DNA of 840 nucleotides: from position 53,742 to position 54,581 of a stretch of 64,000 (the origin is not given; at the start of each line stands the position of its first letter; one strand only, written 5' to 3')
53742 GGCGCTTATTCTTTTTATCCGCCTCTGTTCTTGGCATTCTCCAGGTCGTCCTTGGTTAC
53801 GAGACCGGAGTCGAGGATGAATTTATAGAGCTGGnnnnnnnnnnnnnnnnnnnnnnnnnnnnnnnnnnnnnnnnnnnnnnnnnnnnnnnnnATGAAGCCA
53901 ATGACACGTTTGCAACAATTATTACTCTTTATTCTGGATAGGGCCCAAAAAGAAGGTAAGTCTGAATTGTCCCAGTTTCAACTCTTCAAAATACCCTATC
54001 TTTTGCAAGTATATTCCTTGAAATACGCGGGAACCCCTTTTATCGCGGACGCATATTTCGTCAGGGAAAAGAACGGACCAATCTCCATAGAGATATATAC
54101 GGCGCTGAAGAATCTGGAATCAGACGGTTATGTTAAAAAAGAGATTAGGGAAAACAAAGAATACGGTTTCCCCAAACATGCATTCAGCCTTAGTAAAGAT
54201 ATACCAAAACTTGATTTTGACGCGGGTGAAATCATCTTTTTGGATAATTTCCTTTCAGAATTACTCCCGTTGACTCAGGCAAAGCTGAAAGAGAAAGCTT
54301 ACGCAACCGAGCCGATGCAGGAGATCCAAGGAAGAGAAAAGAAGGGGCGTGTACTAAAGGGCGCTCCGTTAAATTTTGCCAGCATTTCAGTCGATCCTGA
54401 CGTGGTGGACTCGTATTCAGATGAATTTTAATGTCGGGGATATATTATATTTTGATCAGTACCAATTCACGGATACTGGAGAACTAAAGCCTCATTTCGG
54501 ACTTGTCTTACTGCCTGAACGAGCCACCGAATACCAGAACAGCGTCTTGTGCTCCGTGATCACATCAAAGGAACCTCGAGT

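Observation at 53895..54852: Panacea-domain putative antitoxin paired with an unclassified toxin, divergent from pilB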

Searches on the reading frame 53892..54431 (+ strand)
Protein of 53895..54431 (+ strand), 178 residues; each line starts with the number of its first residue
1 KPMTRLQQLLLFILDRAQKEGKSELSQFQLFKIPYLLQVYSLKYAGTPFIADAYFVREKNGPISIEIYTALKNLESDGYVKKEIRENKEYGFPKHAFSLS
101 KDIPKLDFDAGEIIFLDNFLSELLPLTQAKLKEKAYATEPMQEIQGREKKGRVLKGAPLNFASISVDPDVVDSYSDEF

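Call 3: search_protein_families(library=pfam, proteins=[window:53895-54431:+], max_evalue=1)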
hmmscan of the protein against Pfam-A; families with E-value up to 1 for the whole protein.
window:53895-54431:+ (178 aa): 4 families
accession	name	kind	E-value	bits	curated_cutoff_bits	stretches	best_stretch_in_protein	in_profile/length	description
PF13274.11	SocA_Panacea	-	1.2e-06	29.8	25.7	1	30-138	1-109/113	Antitoxin SocA-like, Panacea domain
PF03551.20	PadR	-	0.02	15.3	27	1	66-91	33-57/75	Transcriptional regulator PadR-like family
PF03296.19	Pox_polyA_pol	-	0.083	13.2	22.6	1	28-59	98-129/148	Poxvirus poly(A) polymerase nucleotidyltransferase domain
PF01978.25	TrmB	-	0.15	12.4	25.6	1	66-90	38-62/68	Sugar-specific transcriptional regulator TrmB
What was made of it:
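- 53982..54308 (+): Panacea (PF13274) domain of PanA, residues about 31-139. Pfam match to residues 30-138 of the translation that starts at 53895, covering profile positions 1-109 of 113 (call 3).
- On Panacea / PanA antitoxin (Pfam PF13274 SocA_Panacea, DUF4065): 29.8 bits against a cut-off of 25.7, covering profile positions 1-109 of 113 (call 3).
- On MazEF/PemIK operon: The upstream gene is a Panacea protein with no MazE, PemI, AbrB or RHH Pfam hit (call 3).
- Checked: It scores 29.8 bits on Pfam PF13274 SocA_Panacea against a gathering cut-off of 25.7 (call 3).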

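Call 4: search_protein_families(library=padloc, proteins=[window:53895-54431:+], max_evalue=1)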
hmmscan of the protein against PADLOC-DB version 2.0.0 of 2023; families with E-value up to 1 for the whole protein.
window:53895-54431:+ (178 aa): 1 family
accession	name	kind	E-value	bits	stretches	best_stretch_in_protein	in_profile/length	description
PDLC02990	DarG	-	0.0071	13.9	1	3-87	161-234/329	-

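Call 5: search_protein_families(library=ncbifam, proteins=[window:53895-54431:+], max_evalue=1)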
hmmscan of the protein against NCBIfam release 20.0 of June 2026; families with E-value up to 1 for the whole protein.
window:53895-54431:+ (178 aa): 2 families
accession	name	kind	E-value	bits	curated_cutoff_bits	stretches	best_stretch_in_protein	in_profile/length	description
NF047745.1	SocA_antitoxin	equivalog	0.0023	17.6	190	1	13-76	10-71/176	type VI toxin-antitoxin system SocA family antitoxin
NF040939.2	trans_reg_lrs14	equivalog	0.043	13.8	90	1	67-100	53-86/103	Lrs14 family HTH-type transcriptional regulator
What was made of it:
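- On SocAB (type VI TA): NCBIfam SocA_antitoxin scores 17.6 bits against a cut-off of 190 (call 5).
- Closest known: SocAB type VI toxin-antitoxin system of Caulobacter. Different: The SocA equivalog model scores far below its cut-off (17.6 vs 190 bits; call 5).
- The Panacea domain is the SocA domain: Pfam SocA_Panacea (call 3) and a weak NCBIfam SocA_antitoxin hit, E 0.0023 (call 5). The NCBIfam SocA equivalog scores 17.6 bits against a cut-off of 190 (call 5).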

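Call 39: find_homologous_proteins(query=window:53892-54428:+)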
Query window:53892-54428:+ (179 aa): 65 proteins with E <= 0.001 among 172 candidates.
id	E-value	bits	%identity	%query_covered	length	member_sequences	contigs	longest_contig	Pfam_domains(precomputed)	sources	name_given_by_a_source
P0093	4.7e-103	360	93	100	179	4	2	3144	PF13274.12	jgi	-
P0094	1.1e-90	320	82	98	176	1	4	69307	PF13274.12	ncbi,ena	-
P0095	1.4e-84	300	80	97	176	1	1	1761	PF13274.12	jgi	jgi:uncharacterized phage-associated protein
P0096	1.9e-82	293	76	98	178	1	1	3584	PF13274.12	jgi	jgi:hypothetical protein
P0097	7.6e-82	291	75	97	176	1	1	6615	PF13274.12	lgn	-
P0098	5.2e-81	289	76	97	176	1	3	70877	PF13274.12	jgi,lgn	-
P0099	1.1e-79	284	76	97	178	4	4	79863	PF13274.12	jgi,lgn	jgi:uncharacterized phage-associated protein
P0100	4.1e-79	283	74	98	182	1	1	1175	PF13274.12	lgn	-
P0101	1.4e-75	271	72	98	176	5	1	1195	PF13274.12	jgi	jgi:hypothetical protein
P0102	3.6e-74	266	70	91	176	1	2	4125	PF13274.12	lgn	-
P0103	4.8e-74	266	68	98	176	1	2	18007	PF13274.12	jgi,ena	jgi:hypothetical protein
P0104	1.1e-71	258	68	97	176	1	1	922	PF13274.12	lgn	-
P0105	2.9e-68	247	64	97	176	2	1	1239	PF13274.12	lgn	-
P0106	1.8e-67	245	66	97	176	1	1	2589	-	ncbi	-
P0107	2.1e-67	244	63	97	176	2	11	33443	PF13274.12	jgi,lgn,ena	-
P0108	3.5e-66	241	63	97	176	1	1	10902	PF13274.12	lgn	-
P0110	3.8e-65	237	61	98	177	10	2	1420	PF13274.12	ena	-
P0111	9.7e-65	236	61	97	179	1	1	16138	PF13274.12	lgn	-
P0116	1.2e-62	229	61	97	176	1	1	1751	PF13274.12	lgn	-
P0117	1.7e-61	225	61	98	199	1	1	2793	PF13274.12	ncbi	ncbi:MAG: Panacea domain-containing protein [Nitrospirota bacterium]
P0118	1.7e-61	225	64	97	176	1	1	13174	PF13274.12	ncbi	-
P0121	6.7e-61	223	59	97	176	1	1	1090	PF13274.12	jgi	-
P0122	6.8e-61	223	58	98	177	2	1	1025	PF13274.12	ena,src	-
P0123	6.9e-61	223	58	91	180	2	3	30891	PF13274.12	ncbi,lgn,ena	ncbi:MAG: type II toxin-antitoxin system antitoxin SocA domain-containing protein [Patescibacteria g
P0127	9.7e-60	220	60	97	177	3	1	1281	PF13274.12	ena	-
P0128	6.8e-59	217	57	97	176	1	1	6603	PF13274.12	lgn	-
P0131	8.4e-58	213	57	97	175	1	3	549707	PF13274.12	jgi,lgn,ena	jgi:hypothetical protein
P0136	1.4e-55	206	57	97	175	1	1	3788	PF13274.12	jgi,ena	-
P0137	3.5e-55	205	56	98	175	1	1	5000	PF13274.12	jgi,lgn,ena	-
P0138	4.4e-55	204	57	97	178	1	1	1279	PF13274.12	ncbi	-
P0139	7.5e-55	204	58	97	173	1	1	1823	PF13274.12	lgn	-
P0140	1.0e-54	203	54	99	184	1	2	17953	PF13274.12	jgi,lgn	jgi:uncharacterized phage-associated protein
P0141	1.2e-53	200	55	98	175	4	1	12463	PF13274.12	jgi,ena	-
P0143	3.0e-53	198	53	97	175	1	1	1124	PF13274.12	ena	-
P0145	1.1e-52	197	56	97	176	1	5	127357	PF13274.12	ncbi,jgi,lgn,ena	ncbi:MAG: type II toxin-antitoxin system antitoxin SocA domain-containing protein [Candidatus Rattei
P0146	2.5e-52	195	55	98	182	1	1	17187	PF13274.12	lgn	-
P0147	2.8e-52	195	55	98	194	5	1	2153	PF13274.12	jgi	-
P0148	3.2e-52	195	55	98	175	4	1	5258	PF13274.12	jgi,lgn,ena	-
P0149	4.4e-51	191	53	97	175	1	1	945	PF13274.12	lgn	-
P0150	8.1e-51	190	55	98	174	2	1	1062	PF13274.12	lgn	-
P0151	1.3e-46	177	58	82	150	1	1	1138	PF13274.12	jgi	jgi:hypothetical protein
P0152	3.9e-46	175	49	97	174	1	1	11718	PF13274.12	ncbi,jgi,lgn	-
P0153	8.8e-44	168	61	72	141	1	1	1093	PF13274.12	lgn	-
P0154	3.2e-41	159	50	87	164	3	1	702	PF13274.12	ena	-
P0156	9.9e-31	125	42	96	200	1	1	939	PF13274.12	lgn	-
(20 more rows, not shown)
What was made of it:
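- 53892..54431 (+): panA: Panacea-domain antitoxin gene, 179 aa. An alternative start, conserved in homologues, is the ATG at 53901 (176 aa). 65 homologue clusters, many with PF13274 precomputed (call 39).
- On Panacea / PanA antitoxin (Pfam PF13274 SocA_Panacea, DUF4065): PF13274 is precomputed for most of the 65 homologue clusters (call 39).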

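Call 49: predict_structure(alignment_id=A4)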
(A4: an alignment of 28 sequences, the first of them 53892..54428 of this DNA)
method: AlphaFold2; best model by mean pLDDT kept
length: 179 residues; sequences in the alignment: 28
mean_pLDDT: 90.8   pTM: 0.87
mean pLDDT of the five models: 90.8, 90.7, 89.6, 89.5, 88.8
residues with pLDDT >= 90: 141; 70-90: 23; 50-70: 14; < 50: 1
segments of 3 or more residues with pLDDT < 50: none
pLDDT, mean of each block of 10 residues (from residue 1): 89 97 93 97 93 91 95 96 82 82 94 96 95 97 94 90 90 59
secondary structure, 60 per line:
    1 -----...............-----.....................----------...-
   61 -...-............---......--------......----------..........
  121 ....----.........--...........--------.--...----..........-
elements in order: H6-20 H28-46 E57-59 E62-64 H66-77 E81-86 E95-100 H111-124 H129-137 H140-150 H169-178

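Call 51: fold_search(model_id=the predicted structure, library=pdb)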
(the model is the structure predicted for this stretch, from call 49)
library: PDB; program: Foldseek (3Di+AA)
matches with E <= 10: 633; with E <= 0.001: 0
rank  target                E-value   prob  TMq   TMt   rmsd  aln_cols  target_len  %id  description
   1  6wgi_A                1.4e-02  0.98  0.35  0.17   8.1       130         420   15  Atomic model of the mutant OCCM (ORC-Cdc6-Cdt1-Mcm2-7 with Mcm6 WHD truncation) loaded on DNA at 10.5 A resolution (released 2020-07-15)
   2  5x11_G                2.6e-02  0.66  0.30  0.31  18.0       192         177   20  Crystal structure of Bacillus subtilis PadR in complex with operator DNA (released 2017-11-22)
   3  5v8f_A                2.8e-02  0.92  0.33  0.15   9.4       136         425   14  Structural basis of MCM2-7 replicative helicase loading by ORC-Cdc6 and Cdt1 (released 2017-05-10)
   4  5x11_E                3.2e-02  0.63  0.31  0.30  19.6       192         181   19  Crystal structure of Bacillus subtilis PadR in complex with operator DNA (released 2017-11-22)
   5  6cmv_B                3.8e-02  0.33  0.18  0.26  16.5       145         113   17  Crystal structure of Archaeal Biofilm Regulator (AbfR2) from Sulfolobus acidocaldarius (released 2018-11-14)
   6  9gjp_A                4.0e-02  0.91  0.34  0.48   8.7       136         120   13  OCCM maturation intermediate stalled with an Arginine Finger mutation in Mcm5: Conformer 2 (released 2025-03-05)
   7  3elk_B                5.4e-02  0.72  0.27  0.42  11.9       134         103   19  Crystal structure of putative transcriptional regulator TA0346 from Thermoplasma acidophilum (released 2008-09-30)
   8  5x11_C                5.8e-02  0.51  0.30  0.31  18.9       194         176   20  Crystal structure of Bacillus subtilis PadR in complex with operator DNA (released 2017-11-22)
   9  3f8f_B                6.5e-02  0.72  0.30  0.44  16.8       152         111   14  Crystal structure of multidrug binding transcriptional regulator LmrR complexed with Daunomycin (released 2008-12-30)
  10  5x11_H                6.5e-02  0.54  0.30  0.31  17.7       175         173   18  Crystal structure of Bacillus subtilis PadR in complex with operator DNA (released 2017-11-22)
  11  3elk_A                6.9e-02  0.51  0.24  0.37  13.3       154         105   16  Crystal structure of putative transcriptional regulator TA0346 from Thermoplasma acidophilum (released 2008-09-30)
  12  5x11_D                6.9e-02  0.51  0.30  0.31  18.2       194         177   18  Crystal structure of Bacillus subtilis PadR in complex with operator DNA (released 2017-11-22)
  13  5x11_B                7.3e-02  0.47  0.30  0.30  17.8       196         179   20  Crystal structure of Bacillus subtilis PadR in complex with operator DNA (released 2017-11-22)
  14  1j0r_B                9.3e-02  0.69  0.32  0.44  13.3       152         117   10  Crystal structure of the replication termination protein mutant C110S (released 2003-11-20)
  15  1j0r_A                9.9e-02  0.75  0.32  0.46  12.0       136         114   14  Crystal structure of the replication termination protein mutant C110S (released 2003-11-20)
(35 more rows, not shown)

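Call 57: search_dna_similar(query=window:53892-54428:+, collection=plasmids, mode=protein, max_evalue=0.01, max_rows=15)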
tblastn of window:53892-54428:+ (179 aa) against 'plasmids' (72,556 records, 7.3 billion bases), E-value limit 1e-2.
No match.

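Call 76: fold_search(model_id=the predicted structure, library=viral)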
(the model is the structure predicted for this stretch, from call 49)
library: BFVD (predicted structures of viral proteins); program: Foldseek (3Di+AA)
matches with E <= 10: 863; with E <= 0.001: 2
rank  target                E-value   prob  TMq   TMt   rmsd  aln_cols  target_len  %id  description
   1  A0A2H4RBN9            9.7e-05  1.00  0.58  0.73   3.2       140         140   15  Uncharacterized protein [Sulfolobus ellipsoid virus 1]
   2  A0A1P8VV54            4.4e-04  1.00  0.61  0.73   4.9       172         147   14  (no name in the UniProt tables at hand)
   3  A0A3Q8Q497            1.7e-03  1.00  0.52  0.69   4.9       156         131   17  Uncharacterized protein [Sulfolobus polyhedral virus 2]
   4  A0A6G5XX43            4.6e-03  1.00  0.53  0.63   5.5       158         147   14  (no name in the UniProt tables at hand)
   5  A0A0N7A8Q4            1.5e-02  1.00  0.42  0.70   3.4       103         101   22  (no name in the UniProt tables at hand)
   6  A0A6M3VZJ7            1.5e-02  0.99  0.31  0.56   8.2       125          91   18  Putative transcriptional regulator [Saccharolobus solfataricus rod-shaped virus 1]
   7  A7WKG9                3.7e-02  0.72  0.29  0.36  17.1       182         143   11  Uncharacterized protein [Betalipothrixvirus pozzuoliense]
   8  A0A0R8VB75            3.7e-02  0.66  0.29  0.15  16.3       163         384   12  (no name in the UniProt tables at hand)
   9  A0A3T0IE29            3.7e-02  0.14  0.16  0.08  20.3       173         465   11  (no name in the UniProt tables at hand)
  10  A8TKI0                4.8e-02  0.97  0.40  0.44   8.6       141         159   16  Uncharacterized protein [Sulfolobus spindle-shaped virus 4]
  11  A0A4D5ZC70            4.8e-02  0.85  0.32  0.45   7.8       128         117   16  Uncharacterized protein [Burkholderia phage BcepSaruman]
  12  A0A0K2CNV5            6.1e-02  0.80  0.32  0.18  17.7       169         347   18  Putative replicon initiation protein [Brevibacillus phage SecTim467]
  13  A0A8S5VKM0            1.0e-01  0.28  0.20  0.17  10.3       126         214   11  (no name in the UniProt tables at hand)
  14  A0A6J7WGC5            1.0e-01  0.21  0.15  0.24  17.9       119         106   17  Uncharacterized protein [uncultured Caudovirales phage]
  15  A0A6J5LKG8            1.2e-01  0.41  0.26  0.38  17.6       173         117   14  Helix-turn-helix domain containing protein [uncultured Caudovirales phage]
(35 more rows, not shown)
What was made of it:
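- Tried and rejected: The Panacea assignment therefore rests on Pfam (calls 51, 76).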

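Call 80: search_protein_families(library=phrogs, proteins=[window:53892-54428:+], max_evalue=0.1)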
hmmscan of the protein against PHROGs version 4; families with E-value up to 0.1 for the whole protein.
window:53892-54428:+ (179 aa): 3 families
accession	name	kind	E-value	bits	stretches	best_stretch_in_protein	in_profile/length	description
phrog_1281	-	unknown function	3.8e-10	40.8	1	4-141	7-125/195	-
phrog_428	-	DNA, RNA and nucleotide metabolism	0.036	14.2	1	68-107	144-182/455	replication initiation protein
phrog_36354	-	unknown function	0.052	14.1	1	75-109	186-220/235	-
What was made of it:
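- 53892..54431 (+): Pfam SocA_Panacea 29.8 bits, above the gathering score of 25.7 (call 3). phrog_1281 E 3.8e-10 (call 80).
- PanA matches phage family phrog_1281 (call 80) and gives a weak PADLOC DarG hit (call 4).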
